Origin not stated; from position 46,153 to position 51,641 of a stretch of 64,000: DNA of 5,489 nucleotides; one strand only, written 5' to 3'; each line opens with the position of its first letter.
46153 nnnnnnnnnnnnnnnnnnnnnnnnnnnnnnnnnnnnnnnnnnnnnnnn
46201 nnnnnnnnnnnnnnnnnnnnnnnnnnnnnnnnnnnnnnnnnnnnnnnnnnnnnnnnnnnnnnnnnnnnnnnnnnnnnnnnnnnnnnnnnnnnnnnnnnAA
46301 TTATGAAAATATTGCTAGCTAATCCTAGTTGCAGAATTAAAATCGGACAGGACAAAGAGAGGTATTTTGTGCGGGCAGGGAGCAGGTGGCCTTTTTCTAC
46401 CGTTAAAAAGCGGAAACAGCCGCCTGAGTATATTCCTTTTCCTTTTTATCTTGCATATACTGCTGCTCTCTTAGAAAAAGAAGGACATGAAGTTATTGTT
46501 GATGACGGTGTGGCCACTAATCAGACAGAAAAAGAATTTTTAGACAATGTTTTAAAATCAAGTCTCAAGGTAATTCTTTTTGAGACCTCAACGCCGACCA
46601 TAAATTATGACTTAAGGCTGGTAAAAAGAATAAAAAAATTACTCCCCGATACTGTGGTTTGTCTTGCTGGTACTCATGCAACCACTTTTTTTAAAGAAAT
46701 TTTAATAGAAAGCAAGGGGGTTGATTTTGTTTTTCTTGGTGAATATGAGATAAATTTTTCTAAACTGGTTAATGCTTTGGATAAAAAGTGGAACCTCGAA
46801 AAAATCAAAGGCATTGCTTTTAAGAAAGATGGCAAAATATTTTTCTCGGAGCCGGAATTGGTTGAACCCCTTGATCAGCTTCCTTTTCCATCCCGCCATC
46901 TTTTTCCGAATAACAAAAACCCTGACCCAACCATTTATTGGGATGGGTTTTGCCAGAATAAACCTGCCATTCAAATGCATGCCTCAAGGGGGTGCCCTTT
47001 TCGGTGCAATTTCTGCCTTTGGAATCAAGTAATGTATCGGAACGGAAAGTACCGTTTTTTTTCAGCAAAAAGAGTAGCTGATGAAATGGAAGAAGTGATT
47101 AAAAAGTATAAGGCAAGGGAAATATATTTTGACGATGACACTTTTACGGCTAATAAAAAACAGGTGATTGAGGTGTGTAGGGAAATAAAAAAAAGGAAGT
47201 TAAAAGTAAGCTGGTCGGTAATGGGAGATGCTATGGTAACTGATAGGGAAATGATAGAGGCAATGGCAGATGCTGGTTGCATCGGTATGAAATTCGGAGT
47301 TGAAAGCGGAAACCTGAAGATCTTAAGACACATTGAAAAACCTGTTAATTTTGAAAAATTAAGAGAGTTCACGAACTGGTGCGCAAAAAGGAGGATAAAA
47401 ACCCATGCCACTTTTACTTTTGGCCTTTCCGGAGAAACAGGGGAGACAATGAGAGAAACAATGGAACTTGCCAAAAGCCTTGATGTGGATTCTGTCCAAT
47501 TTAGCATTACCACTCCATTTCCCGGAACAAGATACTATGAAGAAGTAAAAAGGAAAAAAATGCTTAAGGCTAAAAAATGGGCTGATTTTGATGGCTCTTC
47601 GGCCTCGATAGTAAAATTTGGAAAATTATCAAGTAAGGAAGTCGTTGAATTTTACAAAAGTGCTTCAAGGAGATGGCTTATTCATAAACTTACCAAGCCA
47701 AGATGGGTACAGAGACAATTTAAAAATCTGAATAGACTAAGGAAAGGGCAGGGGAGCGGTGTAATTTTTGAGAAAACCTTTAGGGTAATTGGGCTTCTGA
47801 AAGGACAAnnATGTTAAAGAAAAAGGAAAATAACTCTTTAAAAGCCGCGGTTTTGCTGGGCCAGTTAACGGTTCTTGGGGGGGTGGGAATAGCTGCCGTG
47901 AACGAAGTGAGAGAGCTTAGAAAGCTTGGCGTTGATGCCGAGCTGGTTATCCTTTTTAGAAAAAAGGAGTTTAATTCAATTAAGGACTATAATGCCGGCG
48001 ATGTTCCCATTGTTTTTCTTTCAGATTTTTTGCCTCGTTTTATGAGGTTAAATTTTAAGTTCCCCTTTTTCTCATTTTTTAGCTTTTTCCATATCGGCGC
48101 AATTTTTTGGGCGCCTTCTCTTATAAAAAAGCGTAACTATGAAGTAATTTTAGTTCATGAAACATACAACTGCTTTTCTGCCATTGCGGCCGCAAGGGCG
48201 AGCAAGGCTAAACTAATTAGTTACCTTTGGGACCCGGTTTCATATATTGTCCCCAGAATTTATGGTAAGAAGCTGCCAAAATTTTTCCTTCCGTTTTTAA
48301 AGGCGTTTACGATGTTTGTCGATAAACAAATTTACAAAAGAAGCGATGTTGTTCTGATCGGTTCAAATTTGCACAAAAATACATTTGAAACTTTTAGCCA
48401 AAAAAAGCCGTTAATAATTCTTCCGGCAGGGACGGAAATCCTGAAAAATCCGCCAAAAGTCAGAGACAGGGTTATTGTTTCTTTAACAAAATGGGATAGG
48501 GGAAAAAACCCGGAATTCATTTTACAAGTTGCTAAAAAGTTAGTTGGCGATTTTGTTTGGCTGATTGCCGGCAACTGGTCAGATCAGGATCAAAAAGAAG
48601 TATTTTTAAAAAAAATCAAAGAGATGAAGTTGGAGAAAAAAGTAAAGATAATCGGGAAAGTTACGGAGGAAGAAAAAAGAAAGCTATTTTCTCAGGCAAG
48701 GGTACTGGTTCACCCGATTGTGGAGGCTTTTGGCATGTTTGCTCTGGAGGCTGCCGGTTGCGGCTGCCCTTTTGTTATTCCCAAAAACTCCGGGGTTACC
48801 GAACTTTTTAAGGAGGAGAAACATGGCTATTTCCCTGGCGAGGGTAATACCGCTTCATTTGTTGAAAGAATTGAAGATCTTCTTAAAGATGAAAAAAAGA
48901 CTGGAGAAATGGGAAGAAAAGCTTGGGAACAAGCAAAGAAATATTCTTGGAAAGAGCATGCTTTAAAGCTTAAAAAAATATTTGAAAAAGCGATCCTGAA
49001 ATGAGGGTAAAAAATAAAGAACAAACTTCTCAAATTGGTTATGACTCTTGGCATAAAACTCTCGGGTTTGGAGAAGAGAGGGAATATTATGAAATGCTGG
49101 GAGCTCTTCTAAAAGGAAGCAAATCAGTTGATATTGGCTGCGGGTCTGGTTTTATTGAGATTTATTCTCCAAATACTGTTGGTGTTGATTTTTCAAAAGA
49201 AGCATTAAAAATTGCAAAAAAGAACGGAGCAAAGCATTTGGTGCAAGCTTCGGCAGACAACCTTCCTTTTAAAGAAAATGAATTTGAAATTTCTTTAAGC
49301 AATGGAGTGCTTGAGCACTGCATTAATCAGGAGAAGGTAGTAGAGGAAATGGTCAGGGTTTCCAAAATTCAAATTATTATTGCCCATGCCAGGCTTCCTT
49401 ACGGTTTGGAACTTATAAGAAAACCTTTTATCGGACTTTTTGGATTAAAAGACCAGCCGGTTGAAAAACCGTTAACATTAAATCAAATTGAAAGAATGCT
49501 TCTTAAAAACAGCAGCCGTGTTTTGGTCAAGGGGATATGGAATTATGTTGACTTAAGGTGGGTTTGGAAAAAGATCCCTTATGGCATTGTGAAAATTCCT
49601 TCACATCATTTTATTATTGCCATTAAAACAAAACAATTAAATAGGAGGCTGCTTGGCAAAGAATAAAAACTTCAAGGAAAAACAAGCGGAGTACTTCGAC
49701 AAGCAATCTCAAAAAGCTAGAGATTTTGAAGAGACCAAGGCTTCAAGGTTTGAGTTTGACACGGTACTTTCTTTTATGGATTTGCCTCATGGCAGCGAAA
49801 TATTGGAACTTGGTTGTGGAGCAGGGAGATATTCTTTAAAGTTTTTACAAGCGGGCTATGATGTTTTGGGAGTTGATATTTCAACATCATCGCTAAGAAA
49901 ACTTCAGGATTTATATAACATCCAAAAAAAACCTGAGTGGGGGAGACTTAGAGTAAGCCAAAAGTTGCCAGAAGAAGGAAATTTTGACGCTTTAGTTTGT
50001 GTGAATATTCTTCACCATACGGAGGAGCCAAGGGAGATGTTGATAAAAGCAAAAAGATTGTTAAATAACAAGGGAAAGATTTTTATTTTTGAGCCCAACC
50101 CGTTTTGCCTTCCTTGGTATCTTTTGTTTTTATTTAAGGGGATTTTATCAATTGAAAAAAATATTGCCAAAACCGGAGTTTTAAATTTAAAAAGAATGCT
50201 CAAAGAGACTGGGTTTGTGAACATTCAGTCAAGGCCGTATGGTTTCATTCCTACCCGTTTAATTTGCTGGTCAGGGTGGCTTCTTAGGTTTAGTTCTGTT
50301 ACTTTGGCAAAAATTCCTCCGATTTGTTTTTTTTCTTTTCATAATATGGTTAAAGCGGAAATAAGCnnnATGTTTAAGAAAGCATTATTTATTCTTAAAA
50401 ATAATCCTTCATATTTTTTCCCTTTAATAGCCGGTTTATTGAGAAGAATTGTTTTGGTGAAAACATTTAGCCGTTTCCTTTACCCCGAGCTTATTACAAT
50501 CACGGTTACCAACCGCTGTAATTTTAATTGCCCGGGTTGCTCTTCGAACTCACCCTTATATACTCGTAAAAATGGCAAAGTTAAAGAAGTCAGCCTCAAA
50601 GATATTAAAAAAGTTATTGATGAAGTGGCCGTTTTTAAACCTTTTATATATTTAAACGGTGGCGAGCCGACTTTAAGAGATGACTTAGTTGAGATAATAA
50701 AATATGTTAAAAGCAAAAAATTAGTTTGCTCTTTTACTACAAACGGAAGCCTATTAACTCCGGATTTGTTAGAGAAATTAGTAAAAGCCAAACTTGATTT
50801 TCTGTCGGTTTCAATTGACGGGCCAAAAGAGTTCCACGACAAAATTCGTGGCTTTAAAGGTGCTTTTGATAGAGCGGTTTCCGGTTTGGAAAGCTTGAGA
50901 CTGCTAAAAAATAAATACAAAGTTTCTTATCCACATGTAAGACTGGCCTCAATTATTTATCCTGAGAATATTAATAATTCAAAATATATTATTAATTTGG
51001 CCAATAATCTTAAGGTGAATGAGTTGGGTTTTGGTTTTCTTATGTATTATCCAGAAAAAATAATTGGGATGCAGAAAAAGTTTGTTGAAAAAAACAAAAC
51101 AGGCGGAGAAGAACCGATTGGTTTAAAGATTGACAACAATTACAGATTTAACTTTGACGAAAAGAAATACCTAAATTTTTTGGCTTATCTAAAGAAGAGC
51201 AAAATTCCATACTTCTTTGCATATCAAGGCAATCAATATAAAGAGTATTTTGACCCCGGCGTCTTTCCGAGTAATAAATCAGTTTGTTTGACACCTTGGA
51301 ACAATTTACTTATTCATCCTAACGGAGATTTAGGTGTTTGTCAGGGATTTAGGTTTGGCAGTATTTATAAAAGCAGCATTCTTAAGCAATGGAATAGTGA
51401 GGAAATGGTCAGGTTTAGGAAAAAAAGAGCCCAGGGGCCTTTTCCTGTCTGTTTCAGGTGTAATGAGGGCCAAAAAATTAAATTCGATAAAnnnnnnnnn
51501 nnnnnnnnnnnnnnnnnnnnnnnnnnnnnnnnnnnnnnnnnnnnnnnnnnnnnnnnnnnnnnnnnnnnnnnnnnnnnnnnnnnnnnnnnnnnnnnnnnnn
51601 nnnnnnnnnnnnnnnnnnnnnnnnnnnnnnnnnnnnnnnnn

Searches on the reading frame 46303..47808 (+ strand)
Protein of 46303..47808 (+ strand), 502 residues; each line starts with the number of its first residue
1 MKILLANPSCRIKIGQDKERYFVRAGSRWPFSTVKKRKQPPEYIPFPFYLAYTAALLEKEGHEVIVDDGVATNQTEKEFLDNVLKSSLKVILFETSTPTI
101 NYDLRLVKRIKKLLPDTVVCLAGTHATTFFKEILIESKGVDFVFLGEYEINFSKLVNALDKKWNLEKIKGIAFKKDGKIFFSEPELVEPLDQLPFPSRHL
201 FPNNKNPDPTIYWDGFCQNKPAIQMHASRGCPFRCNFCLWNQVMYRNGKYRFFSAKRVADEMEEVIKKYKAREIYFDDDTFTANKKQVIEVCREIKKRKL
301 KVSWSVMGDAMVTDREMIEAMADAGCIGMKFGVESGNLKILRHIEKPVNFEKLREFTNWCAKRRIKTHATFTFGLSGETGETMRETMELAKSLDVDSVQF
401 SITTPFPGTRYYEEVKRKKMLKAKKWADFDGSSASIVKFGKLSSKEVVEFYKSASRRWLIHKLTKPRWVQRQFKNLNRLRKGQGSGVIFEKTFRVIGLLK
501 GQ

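Call 20: search_protein_families(library=pfam, proteins=[window:46303-47808:+], max_evalue=0.001)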
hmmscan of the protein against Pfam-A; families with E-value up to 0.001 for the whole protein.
window:46303-47808:+ (502 aa): 4 families
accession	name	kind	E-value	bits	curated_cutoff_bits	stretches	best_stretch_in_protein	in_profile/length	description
PF04055.27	Radical_SAM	-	1.4e-22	81.1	29.5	1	228-390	4-166/166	Radical SAM superfamily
PF02310.24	B12-binding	-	4.3e-13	49.6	32.1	1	46-153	13-118/121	B12 binding domain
PF00478.31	IMPDH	-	9.7e-06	25.2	25.6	0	60-146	89-173/345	IMP dehydrogenase / GMP reductase domain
PF13353.11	Fer4_12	-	4e-05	24.4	22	0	229-312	13-95/137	4Fe-4S single cluster domain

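Call 60: search_protein_families(library=ncbifam, proteins=[window:46303-47808:+], max_evalue=0.00001)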
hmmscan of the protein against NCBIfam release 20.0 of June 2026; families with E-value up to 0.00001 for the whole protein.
window:46303-47808:+ (502 aa): 23 families
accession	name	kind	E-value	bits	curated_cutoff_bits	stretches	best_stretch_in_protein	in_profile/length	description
TIGR03471.1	HpnJ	equivalog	5e-79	266.4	577.6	1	44-481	31-455/472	hopanoid biosynthesis associated radical SAM protein HpnJ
TIGR02026.1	BchE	equivalog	2e-48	165.5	481.35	1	47-463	22-433/497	magnesium-protoporphyrin IX monomethyl ester anaerobic oxidative cyclase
NF050148.1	rSAM_ApyD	equivalog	3.2e-44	151.4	750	1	54-415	32-393/645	RiPP biosynthesis radical SAM protein ApyD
NF038361.1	rSAM_Sden_1168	equivalog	4.3e-41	141.1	575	1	60-420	112-478/560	Sden_1168 family B12-binding radical SAM P-methyltransferase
TIGR04479.1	bcpD_PhpK_rSAM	subfamily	8e-35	120.1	600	1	50-392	75-408/504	PhpK family radical SAM P-methyltransferase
TIGR04072.2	rSAM_ladder_B12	equivalog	1.6e-33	116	360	1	218-416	176-373/443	lipid biosynthesis B12-binding/radical SAM protein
TIGR03975.1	rSAM_ocin_1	subfamily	1.8e-27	96.1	281.85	1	79-393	120-430/606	RiPP maturation radical SAM C-methyltransferase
TIGR04367.1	HpnR_B12_rSAM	equivalog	4.3e-26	91.5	650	1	49-430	24-386/490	hopanoid C-3 methylase HpnR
NF033070.1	rSAM_AprD4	equivalog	8.4e-26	90.9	500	1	184-422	164-397/456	AprD4 family radical SAM diol-dehydratase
TIGR04014.1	B12_SAM_MJ_0865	equivalog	4.9e-24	84.9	360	1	56-417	20-360/434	methyl-coenzyme M reductase glutamine C-methyltransferase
TIGR04385.1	B12_rSAM_cofa1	equivalog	5e-24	85.3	450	1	107-393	90-364/438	B12 lower ligand biosynthesis radical SAM protein BzaD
TIGR04295.1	B12_rSAM_oligo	hypoth_equivalog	6.5e-23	81.1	400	1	46-337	24-305/422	TIGR04295 family B12-binding domain-containing radical SAM protein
TIGR04190.1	B12_SAM_Ta0216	equivalog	6.1e-22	77.9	500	1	104-393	97-394/554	TIGR04190 family B12-binding domain/radical SAM domain protein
TIGR04013.1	B12_SAM_MJ_1487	hypoth_equivalog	7.7e-22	77.7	251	2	71-267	26-194/382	TIGR04013 family B12-binding domain/radical SAM domain-containing protein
NF040542.1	rSAM_RCCLKC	equivalog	3.8e-20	72.4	450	1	50-371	16-328/423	arsinothricin biosynthesis radical SAM protein ArsL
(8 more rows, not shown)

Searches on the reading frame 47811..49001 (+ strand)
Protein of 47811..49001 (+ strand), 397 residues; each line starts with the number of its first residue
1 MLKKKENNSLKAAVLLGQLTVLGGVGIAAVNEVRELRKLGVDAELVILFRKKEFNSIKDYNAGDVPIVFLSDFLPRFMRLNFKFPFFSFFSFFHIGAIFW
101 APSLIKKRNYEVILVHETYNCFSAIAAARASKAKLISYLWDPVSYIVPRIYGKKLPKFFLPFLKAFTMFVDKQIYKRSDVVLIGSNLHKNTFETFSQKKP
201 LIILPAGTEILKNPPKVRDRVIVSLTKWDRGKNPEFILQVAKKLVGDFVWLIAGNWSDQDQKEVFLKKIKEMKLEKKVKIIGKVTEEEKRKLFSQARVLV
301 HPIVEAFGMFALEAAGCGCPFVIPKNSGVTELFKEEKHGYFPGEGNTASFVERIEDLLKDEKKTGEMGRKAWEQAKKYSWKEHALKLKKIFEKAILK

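Call 20: search_protein_families(library=pfam, proteins=[window:47811-49001:+], max_evalue=0.001)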
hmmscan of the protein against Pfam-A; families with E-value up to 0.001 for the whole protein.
window:47811-49001:+ (397 aa): 6 families
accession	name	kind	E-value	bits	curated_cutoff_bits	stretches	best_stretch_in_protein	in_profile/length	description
PF00534.26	Glycos_transf_1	-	1.9e-27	96.3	26.4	1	213-371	9-169/172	Glycosyl transferases group 1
PF13692.12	Glyco_trans_1_4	-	3.2e-18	66.8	27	1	223-360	5-142/142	Glycosyl transferases group 1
PF13524.12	Glyco_trans_1_2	-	1.4e-11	45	25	1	235-381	3-136/144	Glycosyl transferase-like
PF20706.3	GT4-conflict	-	1.3e-09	38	26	1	286-387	272-368/385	Family 4 Glycosyltransferase in conflict systems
PF13439.12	Glyco_transf_4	-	1.4e-08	35.4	28.5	1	23-207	2-165/170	Glycosyltransferase Family 4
PF13579.12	Glyco_trans_4_4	-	0.00052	20.8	29.7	1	23-183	1-133/158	Glycosyl transferase 4-like domain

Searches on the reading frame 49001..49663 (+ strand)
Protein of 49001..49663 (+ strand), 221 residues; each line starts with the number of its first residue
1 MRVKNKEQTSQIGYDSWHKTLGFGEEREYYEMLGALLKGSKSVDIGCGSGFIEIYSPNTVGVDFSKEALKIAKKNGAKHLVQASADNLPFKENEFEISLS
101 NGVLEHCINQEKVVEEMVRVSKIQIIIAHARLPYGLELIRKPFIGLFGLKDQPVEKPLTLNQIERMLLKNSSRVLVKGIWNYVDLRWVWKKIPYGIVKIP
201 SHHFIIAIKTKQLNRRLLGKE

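Call 20: search_protein_families(library=pfam, proteins=[window:49001-49663:+], max_evalue=0.001)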
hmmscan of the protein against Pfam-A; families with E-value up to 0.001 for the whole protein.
window:49001-49663:+ (221 aa): 7 families
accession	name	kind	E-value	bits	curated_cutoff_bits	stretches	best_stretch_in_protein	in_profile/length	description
PF08241.18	Methyltransf_11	-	2.4e-16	60.6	21.2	1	43-122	1-88/95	Methyltransferase domain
PF13847.12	Methyltransf_31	-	4.7e-12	46.3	27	1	38-128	3-108/145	Methyltransferase domain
PF13649.12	Methyltransf_25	-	2.6e-11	44.5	27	1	43-122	2-94/97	Methyltransferase domain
PF08242.18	Methyltransf_12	-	5.6e-06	27.4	30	1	43-120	1-91/98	Methyltransferase domain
PF07021.18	MetW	-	6.9e-05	23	21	1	32-128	7-108/193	Methionine biosynthesis protein MetW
PF13489.12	Methyltransf_23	-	0.00011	22.4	27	1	32-117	16-104/164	Methyltransferase domain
PF01209.24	Ubie_methyltran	-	0.00012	21.9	20.1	1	30-123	39-145/233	ubiE/COQ5 methyltransferase family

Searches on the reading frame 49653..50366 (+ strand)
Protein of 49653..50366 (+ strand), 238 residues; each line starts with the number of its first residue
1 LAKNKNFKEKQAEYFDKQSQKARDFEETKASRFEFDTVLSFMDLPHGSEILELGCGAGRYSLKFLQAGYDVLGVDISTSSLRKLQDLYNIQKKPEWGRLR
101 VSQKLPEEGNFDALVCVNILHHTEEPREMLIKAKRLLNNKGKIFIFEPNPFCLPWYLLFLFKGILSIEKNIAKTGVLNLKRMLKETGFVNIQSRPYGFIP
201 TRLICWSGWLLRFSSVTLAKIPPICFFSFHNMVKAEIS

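Call 20: search_protein_families(library=pfam, proteins=[window:49653-50366:+], max_evalue=0.001)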
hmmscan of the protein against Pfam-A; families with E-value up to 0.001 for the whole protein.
window:49653-50366:+ (238 aa): 9 families
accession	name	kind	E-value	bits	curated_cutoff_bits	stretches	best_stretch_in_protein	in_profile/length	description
PF08242.18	Methyltransf_12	-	1.7e-16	61.2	30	1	51-142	1-97/98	Methyltransferase domain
PF08241.18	Methyltransf_11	-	8.5e-16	58.8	21.2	1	51-145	1-95/95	Methyltransferase domain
PF13649.12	Methyltransf_25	-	4.8e-15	56.4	27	1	50-141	1-97/97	Methyltransferase domain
PF13489.12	Methyltransf_23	-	9.1e-14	52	27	1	39-192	14-163/164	Methyltransferase domain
PF13847.12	Methyltransf_31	-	5.6e-10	39.5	27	1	47-149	4-113/145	Methyltransferase domain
PF08003.17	Methyltransf_9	-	8.4e-07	28.7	23.8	1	31-144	100-216/315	Protein of unknown function (DUF1698)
PF03848.20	TehB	-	1.1e-05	25.4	20.4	1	38-91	22-75/193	Tellurite resistance protein TehB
PF02353.26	CMAS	-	1.3e-05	25.1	27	1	29-126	45-143/273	Mycolic acid cyclopropane synthetase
PF05175.20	MTS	-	6.3e-05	23.1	23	1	39-146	24-139/170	Methyltransferase small domain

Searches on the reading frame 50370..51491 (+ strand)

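Call 20: search_protein_families(library=pfam, proteins=[window:50370-51491:+], max_evalue=0.001)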
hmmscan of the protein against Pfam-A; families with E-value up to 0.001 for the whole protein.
window:50370-51491:+ (374 aa): 3 families
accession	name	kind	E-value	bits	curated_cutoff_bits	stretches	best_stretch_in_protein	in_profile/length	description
PF04055.27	Radical_SAM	-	4.3e-25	89.2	29.5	1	44-178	1-138/166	Radical SAM superfamily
PF13186.11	SPASM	-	9.2e-11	42.3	21.5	1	306-365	1-67/67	Iron-sulfur cluster-binding domain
PF13353.11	Fer4_12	-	3e-06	28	22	1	48-156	13-120/137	4Fe-4S single cluster domain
